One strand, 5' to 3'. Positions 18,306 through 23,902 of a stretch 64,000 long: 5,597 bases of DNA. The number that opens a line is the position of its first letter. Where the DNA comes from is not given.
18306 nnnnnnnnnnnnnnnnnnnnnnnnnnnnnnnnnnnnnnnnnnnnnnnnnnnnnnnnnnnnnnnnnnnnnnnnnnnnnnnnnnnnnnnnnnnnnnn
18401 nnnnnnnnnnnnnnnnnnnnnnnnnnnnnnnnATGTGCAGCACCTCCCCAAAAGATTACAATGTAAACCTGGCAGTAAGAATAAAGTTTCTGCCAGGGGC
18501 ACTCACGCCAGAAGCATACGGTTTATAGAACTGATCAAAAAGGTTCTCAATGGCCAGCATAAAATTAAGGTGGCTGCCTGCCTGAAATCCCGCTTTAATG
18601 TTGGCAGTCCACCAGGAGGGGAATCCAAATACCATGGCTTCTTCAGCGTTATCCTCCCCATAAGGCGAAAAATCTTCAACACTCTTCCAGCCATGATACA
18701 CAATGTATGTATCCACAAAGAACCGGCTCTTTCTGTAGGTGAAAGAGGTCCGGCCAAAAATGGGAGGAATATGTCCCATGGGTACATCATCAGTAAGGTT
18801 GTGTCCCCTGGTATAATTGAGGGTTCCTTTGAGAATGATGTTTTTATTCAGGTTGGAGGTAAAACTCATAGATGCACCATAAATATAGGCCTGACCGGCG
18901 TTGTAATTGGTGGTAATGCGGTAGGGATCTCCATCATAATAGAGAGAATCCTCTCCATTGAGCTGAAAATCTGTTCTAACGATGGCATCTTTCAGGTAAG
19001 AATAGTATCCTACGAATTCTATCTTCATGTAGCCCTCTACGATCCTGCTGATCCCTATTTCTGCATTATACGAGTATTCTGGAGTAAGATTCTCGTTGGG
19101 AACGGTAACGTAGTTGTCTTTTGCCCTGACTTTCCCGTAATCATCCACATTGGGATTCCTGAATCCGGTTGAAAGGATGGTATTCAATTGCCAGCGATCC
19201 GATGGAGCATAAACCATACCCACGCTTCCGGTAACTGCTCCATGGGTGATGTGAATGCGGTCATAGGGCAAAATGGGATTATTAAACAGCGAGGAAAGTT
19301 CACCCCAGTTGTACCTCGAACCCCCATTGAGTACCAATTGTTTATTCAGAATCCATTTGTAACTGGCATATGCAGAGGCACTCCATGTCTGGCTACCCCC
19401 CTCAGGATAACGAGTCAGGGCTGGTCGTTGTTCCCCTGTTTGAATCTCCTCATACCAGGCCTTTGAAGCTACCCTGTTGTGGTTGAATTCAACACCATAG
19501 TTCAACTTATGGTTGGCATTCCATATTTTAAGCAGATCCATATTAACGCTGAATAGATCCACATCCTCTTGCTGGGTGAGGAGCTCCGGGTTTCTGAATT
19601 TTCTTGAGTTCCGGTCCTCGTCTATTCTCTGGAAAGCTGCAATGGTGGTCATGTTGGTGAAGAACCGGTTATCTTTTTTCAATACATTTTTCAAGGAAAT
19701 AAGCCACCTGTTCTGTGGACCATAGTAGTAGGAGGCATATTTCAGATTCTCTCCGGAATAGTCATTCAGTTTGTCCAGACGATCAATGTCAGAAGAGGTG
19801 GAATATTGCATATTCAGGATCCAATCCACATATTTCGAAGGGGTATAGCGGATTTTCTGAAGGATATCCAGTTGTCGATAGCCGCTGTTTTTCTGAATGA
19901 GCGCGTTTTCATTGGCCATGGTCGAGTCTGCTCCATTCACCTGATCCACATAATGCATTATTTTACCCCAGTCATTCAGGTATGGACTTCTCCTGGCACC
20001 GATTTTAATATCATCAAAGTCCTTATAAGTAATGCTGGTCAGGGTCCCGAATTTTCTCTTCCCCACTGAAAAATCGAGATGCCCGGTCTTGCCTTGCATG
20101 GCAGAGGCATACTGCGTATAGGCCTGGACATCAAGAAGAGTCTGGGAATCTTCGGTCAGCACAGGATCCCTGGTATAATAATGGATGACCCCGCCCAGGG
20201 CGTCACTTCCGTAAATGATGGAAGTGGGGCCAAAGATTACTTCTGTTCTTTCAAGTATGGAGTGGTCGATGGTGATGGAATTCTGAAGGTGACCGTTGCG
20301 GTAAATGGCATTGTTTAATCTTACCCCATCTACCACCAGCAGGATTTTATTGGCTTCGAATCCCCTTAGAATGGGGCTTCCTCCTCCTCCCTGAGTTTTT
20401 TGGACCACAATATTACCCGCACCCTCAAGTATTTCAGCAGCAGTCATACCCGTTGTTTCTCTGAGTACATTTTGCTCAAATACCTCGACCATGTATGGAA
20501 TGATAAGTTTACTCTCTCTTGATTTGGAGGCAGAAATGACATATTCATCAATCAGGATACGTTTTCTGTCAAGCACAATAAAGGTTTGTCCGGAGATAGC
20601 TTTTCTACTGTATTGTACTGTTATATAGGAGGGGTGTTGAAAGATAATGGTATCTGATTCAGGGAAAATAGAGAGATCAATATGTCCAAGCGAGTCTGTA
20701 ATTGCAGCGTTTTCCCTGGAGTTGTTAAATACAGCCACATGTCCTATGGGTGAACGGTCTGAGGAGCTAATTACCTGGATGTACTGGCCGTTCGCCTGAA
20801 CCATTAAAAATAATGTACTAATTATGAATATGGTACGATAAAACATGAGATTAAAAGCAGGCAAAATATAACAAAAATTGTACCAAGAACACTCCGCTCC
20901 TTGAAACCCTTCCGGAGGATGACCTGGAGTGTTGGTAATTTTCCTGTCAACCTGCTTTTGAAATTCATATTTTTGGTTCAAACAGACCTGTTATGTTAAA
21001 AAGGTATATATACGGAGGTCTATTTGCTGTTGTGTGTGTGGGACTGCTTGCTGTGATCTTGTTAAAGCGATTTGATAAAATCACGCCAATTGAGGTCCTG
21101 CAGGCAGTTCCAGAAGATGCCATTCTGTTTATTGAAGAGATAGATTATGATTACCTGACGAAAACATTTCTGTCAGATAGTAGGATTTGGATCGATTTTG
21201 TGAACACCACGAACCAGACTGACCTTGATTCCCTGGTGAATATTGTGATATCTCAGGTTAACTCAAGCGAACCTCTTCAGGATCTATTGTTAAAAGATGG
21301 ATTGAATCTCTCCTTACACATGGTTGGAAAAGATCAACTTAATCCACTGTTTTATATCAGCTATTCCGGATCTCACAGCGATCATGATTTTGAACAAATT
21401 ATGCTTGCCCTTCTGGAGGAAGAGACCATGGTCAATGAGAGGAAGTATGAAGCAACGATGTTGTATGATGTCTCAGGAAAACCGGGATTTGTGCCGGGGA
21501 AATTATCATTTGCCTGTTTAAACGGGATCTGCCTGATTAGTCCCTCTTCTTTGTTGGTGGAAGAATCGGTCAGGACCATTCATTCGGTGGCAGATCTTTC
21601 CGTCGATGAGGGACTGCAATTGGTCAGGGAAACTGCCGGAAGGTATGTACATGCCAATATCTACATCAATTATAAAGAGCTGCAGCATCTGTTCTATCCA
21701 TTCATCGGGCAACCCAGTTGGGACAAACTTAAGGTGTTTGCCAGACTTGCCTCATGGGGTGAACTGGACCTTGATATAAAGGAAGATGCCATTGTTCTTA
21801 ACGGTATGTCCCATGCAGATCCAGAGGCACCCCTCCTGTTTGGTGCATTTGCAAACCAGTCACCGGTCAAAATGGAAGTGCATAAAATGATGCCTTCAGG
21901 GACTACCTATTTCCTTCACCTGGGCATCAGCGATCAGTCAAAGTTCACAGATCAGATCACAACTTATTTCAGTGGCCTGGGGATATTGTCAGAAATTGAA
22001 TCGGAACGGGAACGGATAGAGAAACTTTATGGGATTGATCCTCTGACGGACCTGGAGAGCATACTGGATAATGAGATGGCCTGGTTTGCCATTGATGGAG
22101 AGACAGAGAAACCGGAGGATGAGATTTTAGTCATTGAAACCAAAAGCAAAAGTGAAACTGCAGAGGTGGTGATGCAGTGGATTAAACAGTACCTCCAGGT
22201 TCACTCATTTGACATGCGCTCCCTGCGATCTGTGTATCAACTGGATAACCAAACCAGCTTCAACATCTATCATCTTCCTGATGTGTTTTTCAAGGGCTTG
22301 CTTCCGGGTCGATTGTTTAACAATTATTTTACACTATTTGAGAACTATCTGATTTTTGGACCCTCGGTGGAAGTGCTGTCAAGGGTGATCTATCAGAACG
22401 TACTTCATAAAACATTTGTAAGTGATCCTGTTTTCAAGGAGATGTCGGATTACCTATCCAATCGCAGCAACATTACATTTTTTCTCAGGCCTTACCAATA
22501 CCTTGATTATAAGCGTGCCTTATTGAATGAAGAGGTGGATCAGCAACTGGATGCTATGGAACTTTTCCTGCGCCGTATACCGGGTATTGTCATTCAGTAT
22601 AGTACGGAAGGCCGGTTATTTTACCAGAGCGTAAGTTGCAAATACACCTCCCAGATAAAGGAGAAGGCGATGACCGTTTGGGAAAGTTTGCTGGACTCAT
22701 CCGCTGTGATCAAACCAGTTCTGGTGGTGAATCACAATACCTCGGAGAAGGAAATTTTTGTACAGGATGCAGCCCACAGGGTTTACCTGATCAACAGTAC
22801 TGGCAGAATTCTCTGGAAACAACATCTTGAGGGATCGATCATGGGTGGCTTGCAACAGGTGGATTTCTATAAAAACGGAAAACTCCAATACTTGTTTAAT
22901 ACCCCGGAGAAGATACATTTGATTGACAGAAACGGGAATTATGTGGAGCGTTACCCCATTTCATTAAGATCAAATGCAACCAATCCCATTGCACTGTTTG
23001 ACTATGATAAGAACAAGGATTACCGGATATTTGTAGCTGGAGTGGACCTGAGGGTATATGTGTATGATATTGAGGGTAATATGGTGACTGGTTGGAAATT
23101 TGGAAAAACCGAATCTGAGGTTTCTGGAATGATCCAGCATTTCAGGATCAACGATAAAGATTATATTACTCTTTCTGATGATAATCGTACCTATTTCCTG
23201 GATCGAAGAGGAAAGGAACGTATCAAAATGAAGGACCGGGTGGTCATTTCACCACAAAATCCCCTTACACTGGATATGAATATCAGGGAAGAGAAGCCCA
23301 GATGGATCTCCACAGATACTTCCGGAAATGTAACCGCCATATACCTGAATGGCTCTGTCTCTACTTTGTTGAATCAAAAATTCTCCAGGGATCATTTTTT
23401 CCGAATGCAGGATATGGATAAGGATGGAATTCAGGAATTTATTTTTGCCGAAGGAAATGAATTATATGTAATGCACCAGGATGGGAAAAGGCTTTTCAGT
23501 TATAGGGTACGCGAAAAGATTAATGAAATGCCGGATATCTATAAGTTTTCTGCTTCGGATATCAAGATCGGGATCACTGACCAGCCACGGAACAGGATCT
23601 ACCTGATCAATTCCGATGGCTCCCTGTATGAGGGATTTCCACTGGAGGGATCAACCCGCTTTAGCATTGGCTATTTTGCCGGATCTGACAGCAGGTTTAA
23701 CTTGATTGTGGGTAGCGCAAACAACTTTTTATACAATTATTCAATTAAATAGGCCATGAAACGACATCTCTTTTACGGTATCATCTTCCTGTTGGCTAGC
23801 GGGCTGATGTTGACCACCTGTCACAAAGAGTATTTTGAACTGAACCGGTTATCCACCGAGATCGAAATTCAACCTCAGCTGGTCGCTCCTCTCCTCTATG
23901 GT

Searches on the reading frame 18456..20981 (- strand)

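Call 9: search_protein_families(library=pfam, proteins=[window:18456-20981:-])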
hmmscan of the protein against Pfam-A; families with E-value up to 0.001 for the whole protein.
window:18456-20981:- (841 aa): 3 families
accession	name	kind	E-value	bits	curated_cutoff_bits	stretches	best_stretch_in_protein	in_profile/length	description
PF00593.30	TonB_dep_Rec_b-barrel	-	2.7e-27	97.2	27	1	379-814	16-436/436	TonB dependent receptor-like, beta-barrel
PF07715.20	Plug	-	3.9e-17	63.2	23.9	1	161-265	5-107/107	TonB-dependent Receptor Plug Domain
PF14905.12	OMP_b-brl_3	-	6.5e-10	39.1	27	1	467-729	45-298/408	Outer membrane protein beta-barrel family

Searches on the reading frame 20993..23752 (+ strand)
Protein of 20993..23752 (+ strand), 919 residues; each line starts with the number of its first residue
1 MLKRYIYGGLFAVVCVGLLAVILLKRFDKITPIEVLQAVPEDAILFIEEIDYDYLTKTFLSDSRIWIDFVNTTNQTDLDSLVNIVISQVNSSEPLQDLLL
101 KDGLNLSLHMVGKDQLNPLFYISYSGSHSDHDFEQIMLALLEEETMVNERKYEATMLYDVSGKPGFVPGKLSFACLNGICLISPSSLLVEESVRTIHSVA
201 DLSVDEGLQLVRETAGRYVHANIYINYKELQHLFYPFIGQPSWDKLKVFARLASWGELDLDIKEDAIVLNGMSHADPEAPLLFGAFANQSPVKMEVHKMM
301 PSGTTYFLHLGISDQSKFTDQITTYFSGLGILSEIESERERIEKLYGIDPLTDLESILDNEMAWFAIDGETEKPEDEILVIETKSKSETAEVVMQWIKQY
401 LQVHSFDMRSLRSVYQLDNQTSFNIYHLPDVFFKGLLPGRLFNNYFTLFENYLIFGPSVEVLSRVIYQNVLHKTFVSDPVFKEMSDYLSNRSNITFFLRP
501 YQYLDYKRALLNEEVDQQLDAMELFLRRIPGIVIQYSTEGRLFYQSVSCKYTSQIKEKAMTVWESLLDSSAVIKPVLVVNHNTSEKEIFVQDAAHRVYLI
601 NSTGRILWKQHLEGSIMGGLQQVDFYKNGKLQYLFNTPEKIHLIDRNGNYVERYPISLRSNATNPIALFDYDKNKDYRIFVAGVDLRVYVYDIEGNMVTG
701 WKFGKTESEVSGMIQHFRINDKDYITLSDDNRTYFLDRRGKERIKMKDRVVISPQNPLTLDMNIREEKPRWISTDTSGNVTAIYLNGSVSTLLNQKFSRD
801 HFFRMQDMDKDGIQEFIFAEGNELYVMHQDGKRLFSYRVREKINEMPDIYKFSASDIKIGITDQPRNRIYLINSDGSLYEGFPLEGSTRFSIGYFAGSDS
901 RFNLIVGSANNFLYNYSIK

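Call 9: search_protein_families(library=pfam, proteins=[window:20993-23752:+])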
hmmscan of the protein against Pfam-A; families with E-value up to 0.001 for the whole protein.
window:20993-23752:+ (919 aa): 4 families
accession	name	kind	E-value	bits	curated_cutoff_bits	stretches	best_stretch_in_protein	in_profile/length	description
PF25292.1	Beta-prop_CGLA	-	2.8e-07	30.7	26.8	0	669-742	37-108/316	Lambda-carrageenase beta-propeller domain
PF13360.13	PQQ_2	-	7e-06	26.3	27.6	1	536-744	31-230/233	Outer membrane protein assembly factor BamB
PF13517.12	FG-GAP_3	-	3.7e-05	24.7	26.9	0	807-856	1-50/61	FG-GAP-like repeat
PF13570.13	Beta-prop_ACSF4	-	6.7e-05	22.9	133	0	556-737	121-288/329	Beta-alanine-activating enzyme, beta-propeller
